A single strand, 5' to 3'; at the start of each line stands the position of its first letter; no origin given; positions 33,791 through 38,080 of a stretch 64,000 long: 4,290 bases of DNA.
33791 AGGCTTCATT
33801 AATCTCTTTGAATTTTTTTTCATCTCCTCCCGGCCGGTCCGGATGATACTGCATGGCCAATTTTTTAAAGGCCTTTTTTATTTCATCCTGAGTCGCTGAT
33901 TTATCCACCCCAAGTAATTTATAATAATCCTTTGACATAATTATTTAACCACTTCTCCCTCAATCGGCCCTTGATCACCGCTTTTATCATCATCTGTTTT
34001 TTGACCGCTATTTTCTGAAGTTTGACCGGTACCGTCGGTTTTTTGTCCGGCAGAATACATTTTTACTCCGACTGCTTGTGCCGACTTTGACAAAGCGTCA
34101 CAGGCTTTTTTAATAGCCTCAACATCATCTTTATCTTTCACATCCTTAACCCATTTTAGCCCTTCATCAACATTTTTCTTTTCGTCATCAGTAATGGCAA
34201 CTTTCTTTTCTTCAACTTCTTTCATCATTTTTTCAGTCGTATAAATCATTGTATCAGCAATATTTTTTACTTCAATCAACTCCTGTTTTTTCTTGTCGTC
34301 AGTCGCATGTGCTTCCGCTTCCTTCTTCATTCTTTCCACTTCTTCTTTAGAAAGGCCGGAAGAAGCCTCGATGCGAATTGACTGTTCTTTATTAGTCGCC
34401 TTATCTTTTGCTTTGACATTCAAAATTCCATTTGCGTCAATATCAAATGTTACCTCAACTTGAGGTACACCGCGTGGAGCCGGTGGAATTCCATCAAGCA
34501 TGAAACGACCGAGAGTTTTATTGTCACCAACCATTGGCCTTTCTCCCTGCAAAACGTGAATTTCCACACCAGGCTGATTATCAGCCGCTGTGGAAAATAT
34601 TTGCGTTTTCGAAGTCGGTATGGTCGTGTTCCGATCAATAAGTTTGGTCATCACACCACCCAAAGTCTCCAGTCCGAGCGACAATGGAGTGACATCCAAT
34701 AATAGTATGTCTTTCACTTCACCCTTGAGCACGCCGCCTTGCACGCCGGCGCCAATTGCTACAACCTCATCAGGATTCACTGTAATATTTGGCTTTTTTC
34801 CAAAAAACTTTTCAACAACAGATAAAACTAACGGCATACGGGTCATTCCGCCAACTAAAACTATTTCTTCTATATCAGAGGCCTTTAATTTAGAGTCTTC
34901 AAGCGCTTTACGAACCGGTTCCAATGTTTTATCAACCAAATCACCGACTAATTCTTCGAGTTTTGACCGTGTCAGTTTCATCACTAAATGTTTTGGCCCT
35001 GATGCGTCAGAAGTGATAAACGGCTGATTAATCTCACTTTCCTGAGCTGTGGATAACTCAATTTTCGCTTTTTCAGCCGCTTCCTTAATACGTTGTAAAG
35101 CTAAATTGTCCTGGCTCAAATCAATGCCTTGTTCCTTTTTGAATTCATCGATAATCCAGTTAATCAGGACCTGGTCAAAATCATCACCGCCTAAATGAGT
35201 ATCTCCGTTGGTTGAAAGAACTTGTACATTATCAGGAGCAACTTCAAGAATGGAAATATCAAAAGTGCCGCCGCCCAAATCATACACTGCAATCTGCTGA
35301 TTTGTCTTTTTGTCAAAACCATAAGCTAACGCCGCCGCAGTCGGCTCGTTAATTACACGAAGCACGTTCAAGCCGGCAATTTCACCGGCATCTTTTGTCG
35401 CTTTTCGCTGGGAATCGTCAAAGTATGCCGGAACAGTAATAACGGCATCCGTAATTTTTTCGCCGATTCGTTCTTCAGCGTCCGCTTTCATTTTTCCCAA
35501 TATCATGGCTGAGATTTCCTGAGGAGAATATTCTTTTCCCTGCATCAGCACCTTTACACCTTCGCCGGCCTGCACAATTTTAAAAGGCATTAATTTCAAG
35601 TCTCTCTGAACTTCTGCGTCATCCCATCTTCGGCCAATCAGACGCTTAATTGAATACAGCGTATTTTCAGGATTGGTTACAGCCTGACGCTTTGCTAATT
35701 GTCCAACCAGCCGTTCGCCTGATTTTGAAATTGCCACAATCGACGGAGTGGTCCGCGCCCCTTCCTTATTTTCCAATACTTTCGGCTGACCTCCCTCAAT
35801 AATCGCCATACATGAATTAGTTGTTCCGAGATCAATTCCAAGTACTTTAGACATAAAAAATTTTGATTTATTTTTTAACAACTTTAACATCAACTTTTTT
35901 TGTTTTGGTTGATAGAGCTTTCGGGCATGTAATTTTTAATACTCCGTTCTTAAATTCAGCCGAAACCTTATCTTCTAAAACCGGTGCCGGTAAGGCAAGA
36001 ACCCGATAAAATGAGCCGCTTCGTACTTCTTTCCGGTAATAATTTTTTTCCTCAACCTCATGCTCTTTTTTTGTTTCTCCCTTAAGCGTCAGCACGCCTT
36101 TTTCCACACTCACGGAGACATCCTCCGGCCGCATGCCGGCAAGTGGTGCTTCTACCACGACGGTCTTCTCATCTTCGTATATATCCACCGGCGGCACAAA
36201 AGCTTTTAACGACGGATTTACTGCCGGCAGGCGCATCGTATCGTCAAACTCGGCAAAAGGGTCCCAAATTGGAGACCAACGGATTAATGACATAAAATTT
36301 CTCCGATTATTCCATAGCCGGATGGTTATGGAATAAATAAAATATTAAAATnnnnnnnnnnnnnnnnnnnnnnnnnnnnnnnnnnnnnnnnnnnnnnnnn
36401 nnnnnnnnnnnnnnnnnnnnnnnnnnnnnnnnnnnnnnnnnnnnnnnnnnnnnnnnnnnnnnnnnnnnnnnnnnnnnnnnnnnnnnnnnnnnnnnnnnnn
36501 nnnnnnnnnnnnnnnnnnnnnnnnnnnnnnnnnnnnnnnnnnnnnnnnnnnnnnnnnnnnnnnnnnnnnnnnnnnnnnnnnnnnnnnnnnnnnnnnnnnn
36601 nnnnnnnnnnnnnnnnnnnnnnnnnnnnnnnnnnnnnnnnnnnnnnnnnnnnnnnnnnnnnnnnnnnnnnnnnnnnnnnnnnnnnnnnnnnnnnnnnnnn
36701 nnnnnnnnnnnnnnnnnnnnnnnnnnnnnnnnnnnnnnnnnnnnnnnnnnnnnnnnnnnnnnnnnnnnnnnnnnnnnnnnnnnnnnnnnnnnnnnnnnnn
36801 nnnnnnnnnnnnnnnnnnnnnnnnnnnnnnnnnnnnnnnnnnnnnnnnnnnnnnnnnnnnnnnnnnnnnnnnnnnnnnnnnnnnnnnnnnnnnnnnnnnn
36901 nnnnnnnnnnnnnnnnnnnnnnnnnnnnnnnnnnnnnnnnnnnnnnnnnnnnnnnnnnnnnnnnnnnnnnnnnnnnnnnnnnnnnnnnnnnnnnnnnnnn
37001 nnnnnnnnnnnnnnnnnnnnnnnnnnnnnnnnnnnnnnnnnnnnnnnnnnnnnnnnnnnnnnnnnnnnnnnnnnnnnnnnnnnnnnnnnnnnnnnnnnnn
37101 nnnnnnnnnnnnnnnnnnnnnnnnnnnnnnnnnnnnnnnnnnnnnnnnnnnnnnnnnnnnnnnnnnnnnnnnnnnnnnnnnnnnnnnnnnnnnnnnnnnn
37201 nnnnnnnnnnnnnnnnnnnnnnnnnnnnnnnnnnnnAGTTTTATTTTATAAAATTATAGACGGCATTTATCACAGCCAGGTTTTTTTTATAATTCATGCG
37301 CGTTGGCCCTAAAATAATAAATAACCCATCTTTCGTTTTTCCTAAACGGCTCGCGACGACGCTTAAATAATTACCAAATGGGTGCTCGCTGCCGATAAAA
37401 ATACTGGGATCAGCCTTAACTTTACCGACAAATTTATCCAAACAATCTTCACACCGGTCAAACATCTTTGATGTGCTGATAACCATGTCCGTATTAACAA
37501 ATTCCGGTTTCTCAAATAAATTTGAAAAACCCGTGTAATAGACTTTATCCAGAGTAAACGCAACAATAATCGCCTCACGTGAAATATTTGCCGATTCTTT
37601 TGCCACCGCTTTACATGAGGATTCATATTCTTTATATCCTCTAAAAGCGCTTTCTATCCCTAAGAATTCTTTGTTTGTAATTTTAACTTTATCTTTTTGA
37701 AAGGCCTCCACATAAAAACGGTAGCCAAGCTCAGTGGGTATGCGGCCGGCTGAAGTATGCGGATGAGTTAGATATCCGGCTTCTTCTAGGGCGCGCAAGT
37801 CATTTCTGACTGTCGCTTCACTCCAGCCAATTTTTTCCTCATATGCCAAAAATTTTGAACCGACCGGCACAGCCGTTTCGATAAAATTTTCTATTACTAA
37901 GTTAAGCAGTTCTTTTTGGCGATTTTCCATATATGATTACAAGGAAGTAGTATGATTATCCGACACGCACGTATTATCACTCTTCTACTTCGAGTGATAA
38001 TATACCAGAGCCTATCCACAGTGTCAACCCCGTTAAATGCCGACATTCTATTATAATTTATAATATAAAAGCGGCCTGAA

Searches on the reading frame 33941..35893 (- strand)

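Call 7: search_protein_families(library=pfam, proteins=[window:33941-35893:-], max_evalue=0.00001)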
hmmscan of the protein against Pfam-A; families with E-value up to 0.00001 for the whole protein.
window:33941-35893:- (650 aa): 2 families
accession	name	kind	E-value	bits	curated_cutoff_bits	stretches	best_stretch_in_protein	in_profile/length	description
PF00012.26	HSP70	-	2.9e-257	855.1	20.6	1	17-613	1-598/599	Hsp70 protein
PF06723.19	MreB_Mbl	-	2.8e-16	59.7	27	1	140-384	86-317/327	MreB/Mbl protein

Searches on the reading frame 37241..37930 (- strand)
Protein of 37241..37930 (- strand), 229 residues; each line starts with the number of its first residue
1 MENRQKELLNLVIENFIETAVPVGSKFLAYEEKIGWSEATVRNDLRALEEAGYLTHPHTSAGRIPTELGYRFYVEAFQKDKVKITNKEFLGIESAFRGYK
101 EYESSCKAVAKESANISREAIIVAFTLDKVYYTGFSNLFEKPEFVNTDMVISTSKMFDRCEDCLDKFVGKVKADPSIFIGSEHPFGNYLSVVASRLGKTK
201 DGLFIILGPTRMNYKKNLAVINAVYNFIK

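Call 44: search_protein_families(library=pfam, proteins=[window:37241-37930:-], max_evalue=0.00001)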
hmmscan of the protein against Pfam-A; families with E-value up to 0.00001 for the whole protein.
window:37241-37930:- (229 aa): 1 family
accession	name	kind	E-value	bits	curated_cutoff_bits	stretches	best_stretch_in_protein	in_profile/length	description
PF01628.27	HrcA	-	2.4e-11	44.5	22.2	1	125-216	120-213/215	HrcA protein C terminal domain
